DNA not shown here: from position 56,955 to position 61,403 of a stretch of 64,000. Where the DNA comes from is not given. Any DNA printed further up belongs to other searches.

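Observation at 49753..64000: Operon of >=3 paralogous giant FG-GAP / SLH-like envelope proteins built around a VirD4/TraG-like ATPase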

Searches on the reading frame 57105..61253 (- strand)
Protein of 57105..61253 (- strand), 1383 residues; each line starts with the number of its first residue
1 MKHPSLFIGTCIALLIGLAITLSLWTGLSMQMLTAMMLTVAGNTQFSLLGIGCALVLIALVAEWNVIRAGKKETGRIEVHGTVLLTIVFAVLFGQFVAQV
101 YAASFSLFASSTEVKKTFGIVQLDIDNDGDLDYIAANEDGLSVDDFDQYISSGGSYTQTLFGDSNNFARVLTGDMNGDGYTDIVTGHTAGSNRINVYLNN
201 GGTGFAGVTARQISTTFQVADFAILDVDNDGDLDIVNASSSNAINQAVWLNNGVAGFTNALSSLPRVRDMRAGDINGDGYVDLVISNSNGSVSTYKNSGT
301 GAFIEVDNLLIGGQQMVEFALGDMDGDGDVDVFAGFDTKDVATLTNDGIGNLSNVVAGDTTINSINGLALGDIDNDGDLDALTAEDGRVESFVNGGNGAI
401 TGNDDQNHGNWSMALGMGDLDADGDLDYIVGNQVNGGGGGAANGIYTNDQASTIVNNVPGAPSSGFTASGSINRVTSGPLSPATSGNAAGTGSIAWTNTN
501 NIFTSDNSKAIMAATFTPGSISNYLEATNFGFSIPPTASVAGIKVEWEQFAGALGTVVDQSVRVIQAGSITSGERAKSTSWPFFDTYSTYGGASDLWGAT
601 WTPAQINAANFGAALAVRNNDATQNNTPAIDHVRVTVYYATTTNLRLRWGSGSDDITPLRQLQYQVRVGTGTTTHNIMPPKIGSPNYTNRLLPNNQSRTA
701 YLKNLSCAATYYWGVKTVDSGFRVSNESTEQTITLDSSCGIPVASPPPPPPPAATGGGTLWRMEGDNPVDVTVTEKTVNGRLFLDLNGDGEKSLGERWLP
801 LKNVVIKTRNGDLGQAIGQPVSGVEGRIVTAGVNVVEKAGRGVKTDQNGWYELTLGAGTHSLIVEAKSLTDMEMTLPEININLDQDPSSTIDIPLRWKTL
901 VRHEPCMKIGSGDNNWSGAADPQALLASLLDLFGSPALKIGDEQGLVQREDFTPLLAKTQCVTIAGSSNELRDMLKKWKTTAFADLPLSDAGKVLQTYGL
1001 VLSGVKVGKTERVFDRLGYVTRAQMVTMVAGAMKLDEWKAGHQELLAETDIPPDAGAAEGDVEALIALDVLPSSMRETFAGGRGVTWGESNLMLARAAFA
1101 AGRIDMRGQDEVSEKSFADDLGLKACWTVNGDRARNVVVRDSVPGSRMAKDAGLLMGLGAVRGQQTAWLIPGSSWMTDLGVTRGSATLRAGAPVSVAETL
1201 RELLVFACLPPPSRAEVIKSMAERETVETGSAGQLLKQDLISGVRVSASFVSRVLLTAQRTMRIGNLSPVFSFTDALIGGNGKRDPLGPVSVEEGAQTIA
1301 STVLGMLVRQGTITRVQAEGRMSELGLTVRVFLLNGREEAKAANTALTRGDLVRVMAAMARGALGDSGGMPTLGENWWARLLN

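Call 9: search_protein_families(library=pfam, proteins=[window:57105-61253:-], max_evalue=0.01)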
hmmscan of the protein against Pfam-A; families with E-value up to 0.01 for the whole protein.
window:57105-61253:- (1383 aa): 3 families
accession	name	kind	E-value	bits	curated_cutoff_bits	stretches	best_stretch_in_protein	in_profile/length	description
PF13517.12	FG-GAP_3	-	2.2e-29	102.2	26.9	5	174-236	1-60/61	FG-GAP-like repeat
PF01839.29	FG-GAP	-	2.1e-08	34.3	22.1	2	272-298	7-31/37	FG-GAP repeat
PF13715.12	CarbopepD_reg_2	-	0.004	17.6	32.2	0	832-875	16-61/88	CarboxypepD_reg-like domain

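Call 10: search_protein_families(library=ncbifam, proteins=[window:57105-61253:-], max_evalue=0.01)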
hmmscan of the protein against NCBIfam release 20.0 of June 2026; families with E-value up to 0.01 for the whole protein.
window:57105-61253:- (1383 aa): 1 family
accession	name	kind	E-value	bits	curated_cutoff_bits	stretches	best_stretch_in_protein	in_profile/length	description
NF047539.1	XAC2610_fam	domain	9.8e-05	22.8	35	0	272-294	3-25/89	XAC2610-related protein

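Call 11: find_encoding_contigs(protein=window:57105-61253:-, flank=10000, max_places=6)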
Protein window:57105-61253:- (1383 aa): no gene with exactly this product is on record in the collection.
